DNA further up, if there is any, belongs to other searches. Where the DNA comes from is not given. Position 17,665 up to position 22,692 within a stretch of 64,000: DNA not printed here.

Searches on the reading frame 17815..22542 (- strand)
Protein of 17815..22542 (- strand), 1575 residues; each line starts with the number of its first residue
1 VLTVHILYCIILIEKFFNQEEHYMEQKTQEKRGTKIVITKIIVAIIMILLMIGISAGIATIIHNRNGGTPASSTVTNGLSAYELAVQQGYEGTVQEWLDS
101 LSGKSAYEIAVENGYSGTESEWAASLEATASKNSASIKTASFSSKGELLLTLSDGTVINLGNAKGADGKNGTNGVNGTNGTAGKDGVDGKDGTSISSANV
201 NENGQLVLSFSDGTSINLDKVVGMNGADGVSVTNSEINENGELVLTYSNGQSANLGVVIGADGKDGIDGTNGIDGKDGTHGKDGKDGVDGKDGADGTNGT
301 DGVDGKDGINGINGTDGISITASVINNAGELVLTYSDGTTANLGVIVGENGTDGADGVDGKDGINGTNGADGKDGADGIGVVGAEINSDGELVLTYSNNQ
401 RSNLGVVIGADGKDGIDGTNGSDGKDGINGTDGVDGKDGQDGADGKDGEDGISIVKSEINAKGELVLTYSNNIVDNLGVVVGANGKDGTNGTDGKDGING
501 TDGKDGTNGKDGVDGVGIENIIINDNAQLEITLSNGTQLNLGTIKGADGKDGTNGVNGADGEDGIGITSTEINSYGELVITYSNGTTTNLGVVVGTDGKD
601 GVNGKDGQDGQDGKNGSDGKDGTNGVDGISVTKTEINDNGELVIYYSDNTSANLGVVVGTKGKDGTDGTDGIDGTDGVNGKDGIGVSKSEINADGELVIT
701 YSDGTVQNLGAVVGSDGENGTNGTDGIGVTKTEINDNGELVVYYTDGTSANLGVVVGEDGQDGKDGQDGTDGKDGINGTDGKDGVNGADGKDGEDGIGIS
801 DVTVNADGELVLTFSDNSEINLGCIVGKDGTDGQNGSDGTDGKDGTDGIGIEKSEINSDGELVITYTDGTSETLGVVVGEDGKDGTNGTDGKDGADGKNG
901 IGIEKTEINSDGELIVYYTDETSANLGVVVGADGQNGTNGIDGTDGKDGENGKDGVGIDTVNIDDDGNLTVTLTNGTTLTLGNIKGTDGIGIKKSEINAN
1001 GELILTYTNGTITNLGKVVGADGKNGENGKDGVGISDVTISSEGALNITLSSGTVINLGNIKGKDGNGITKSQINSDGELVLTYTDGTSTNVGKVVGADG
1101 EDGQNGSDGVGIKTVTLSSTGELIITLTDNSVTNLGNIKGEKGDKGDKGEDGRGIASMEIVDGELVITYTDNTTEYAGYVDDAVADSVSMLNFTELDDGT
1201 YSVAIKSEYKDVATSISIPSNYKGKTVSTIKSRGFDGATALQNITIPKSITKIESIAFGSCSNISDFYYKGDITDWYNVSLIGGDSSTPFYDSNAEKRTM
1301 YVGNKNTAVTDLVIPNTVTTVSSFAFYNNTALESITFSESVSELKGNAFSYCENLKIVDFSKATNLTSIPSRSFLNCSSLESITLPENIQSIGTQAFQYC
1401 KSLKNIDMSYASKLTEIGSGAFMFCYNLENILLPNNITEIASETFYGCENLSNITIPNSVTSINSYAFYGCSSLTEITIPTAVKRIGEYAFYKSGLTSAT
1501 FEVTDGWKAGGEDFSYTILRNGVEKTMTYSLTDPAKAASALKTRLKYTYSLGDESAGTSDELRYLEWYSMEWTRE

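Call 35: search_protein_families(library=pfam, proteins=[window:17815-22542:-], max_evalue=0.00001)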
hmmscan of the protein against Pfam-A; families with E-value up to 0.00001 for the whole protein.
window:17815-22542:- (1575 aa): 6 families
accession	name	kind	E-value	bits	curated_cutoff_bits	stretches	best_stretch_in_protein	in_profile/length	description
PF13306.12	LRR_5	-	3.8e-59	198.6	27.7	3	1411-1502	19-109/127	BspA type Leucine rich repeat region (6 copies)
PF01391.23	Collagen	-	8.4e-47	157.2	27.2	2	260-317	1-58/60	Collagen triple helix repeat (20 copies)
PF13855.12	LRR_8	-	7.7e-15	54.9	27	0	1364-1410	11-58/61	Leucine rich repeat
PF20818.2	TelK_stirrup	-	2.7e-13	50.3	27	0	734-762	51-79/92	Protelomerase, stirrup domain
PF19686.4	DUF6188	-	2.4e-10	41.2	27.1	0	192-218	64-90/121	Family of unknown function (DUF6188)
PF07202.18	Tcp10_C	-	2.8e-08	33.7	36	0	691-706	17-32/35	T-complex protein 10 C-terminus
